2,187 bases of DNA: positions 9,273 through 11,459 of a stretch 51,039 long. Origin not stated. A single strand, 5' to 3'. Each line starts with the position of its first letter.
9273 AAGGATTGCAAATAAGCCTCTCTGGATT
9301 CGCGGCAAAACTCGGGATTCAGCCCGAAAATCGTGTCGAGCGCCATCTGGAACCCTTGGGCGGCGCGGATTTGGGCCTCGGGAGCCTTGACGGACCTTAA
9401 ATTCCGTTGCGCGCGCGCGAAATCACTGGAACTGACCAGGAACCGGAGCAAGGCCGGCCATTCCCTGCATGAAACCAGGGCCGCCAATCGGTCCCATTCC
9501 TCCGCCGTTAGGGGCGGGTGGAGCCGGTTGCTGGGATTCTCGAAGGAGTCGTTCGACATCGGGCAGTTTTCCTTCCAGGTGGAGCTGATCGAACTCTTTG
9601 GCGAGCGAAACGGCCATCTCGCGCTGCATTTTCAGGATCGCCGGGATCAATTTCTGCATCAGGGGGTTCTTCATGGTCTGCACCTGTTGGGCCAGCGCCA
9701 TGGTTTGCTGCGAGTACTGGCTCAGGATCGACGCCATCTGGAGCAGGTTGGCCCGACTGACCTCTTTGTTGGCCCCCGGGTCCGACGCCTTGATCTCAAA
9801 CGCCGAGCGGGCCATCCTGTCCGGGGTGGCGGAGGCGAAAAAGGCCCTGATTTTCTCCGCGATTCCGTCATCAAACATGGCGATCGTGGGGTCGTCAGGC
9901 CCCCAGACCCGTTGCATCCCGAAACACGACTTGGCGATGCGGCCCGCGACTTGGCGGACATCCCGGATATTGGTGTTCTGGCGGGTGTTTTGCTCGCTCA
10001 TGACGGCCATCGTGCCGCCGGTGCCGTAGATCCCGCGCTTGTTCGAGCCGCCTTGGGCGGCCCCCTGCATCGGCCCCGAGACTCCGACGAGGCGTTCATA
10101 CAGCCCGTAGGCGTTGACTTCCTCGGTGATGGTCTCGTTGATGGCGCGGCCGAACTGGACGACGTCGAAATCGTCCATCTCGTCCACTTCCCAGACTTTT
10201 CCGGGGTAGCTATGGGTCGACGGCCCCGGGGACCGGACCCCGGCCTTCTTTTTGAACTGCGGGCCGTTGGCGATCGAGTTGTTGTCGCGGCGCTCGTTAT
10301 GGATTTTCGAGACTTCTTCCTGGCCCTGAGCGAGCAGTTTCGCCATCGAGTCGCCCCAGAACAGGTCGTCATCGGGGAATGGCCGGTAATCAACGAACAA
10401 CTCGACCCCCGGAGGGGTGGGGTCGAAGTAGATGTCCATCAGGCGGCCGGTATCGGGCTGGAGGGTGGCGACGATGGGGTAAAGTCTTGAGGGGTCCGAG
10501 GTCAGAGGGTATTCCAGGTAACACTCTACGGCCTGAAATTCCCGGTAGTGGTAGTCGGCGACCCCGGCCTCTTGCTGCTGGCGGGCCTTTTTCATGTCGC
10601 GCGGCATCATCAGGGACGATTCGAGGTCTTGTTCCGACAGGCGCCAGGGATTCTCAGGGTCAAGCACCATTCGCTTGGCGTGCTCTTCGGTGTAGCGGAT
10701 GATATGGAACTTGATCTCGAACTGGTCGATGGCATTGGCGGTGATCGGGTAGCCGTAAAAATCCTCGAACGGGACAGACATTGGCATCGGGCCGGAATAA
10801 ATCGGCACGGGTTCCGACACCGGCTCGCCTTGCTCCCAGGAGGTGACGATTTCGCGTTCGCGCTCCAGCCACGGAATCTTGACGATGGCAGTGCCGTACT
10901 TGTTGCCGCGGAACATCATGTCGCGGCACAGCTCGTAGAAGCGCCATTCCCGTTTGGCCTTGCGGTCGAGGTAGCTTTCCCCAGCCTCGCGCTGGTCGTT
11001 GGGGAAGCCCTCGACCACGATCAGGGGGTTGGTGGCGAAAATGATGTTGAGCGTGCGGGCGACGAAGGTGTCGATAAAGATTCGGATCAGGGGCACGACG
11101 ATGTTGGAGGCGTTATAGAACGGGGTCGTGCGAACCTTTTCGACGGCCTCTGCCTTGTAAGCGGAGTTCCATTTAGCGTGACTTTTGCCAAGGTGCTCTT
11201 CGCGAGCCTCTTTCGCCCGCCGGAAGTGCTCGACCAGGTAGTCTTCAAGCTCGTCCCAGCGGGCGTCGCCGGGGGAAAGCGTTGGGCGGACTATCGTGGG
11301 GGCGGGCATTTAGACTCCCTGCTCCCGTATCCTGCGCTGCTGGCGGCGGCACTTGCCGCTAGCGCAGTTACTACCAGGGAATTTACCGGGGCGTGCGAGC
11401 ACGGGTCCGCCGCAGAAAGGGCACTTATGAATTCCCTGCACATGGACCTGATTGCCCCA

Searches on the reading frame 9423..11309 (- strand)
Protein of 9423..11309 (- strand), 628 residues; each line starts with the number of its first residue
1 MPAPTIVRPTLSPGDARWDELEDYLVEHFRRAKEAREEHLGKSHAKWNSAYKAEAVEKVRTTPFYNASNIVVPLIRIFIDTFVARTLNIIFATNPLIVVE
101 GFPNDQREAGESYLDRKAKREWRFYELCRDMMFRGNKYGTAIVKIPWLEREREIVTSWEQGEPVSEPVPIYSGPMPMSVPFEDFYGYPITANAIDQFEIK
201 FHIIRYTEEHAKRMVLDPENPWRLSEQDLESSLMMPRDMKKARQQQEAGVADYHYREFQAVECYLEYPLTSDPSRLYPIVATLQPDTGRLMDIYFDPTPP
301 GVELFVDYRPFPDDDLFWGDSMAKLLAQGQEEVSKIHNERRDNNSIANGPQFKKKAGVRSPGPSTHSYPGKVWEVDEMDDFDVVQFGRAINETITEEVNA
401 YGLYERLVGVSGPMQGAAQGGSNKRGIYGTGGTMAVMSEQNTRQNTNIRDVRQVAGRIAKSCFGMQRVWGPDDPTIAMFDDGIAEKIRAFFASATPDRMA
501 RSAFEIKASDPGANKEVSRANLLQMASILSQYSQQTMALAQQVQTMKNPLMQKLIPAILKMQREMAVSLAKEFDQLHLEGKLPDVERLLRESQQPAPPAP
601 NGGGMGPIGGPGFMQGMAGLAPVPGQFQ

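Call 9: search_protein_families(library=pfam, proteins=[window:9423-11309:-], max_evalue=0.01)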
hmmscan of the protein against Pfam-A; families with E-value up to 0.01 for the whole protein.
window:9423-11309:- (628 aa): 1 family
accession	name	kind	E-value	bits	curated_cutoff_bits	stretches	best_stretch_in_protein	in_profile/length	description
PF23899.1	SU10_portal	-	5.2e-11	42.1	30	2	178-449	195-456/593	Phage SU10 portal protein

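Call 70: search_dna_similar(query=window:9423-11309:-, collection=phages, mode=protein, max_rows=15, max_evalue=0.001)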
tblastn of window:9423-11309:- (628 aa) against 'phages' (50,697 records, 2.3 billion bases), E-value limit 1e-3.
Records with a match: 1; places in all: 1; records where one place covers at least 80% of the query: 1.
Best place of each record, by identity: <60% 1.
By first word of the organism name: Caudoviricetes 1.
By host as written in the record: Methanomicrobiales 1.
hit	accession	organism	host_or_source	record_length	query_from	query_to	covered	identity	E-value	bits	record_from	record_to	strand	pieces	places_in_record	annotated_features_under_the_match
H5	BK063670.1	Caudoviricetes sp. vir526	Methanomicrobiales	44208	46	555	81%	21.5%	6e-9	66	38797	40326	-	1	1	portal protein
